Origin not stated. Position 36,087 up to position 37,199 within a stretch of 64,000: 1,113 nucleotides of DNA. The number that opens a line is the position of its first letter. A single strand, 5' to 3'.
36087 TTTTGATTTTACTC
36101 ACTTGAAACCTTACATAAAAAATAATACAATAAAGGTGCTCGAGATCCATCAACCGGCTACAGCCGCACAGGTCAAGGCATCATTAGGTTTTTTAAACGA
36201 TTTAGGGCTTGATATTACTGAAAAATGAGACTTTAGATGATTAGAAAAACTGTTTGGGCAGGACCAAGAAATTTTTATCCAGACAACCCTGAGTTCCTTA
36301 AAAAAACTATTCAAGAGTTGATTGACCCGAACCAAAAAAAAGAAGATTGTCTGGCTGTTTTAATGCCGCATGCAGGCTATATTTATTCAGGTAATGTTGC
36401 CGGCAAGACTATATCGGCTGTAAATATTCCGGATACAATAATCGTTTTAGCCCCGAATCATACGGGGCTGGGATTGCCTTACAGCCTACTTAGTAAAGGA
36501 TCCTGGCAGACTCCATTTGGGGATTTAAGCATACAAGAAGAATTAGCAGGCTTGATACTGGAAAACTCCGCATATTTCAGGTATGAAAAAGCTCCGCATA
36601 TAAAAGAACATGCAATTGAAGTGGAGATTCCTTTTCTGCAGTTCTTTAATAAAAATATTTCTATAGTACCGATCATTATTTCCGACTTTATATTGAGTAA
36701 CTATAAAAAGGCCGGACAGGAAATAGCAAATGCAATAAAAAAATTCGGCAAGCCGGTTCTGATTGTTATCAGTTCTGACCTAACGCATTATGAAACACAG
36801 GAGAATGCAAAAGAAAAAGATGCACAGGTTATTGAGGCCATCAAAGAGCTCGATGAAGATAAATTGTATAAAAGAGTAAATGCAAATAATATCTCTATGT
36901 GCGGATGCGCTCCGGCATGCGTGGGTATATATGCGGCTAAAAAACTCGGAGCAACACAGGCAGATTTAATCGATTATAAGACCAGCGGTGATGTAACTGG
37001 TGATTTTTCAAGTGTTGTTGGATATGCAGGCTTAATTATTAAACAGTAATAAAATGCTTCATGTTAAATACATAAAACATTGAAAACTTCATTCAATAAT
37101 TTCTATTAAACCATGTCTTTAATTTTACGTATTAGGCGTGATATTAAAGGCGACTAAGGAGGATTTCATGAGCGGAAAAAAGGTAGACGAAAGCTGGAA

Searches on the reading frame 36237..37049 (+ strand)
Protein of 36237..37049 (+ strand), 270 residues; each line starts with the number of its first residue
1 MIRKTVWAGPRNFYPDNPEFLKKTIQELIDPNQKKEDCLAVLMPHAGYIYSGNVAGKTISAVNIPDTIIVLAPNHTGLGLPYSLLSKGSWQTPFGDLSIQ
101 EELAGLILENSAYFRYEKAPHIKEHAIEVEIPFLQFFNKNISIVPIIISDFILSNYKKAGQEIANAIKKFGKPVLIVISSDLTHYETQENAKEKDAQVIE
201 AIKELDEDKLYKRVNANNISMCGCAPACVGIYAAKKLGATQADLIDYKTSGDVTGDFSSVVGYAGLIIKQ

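Call 47: search_protein_families(library=pfam, proteins=[window:36237-37049:+], max_evalue=0.001)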
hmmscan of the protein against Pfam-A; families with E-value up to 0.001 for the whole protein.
window:36237-37049:+ (270 aa): 2 families
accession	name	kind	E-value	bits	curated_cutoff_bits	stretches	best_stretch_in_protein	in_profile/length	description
PF01875.22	Memo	-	6.6e-70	235.8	27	1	12-266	7-268/269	Memo-like protein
PF02900.23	LigB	-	0.00046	19.8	26.3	0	65-207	43-201/269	Catalytic LigB subunit of aromatic ring-opening dioxygenase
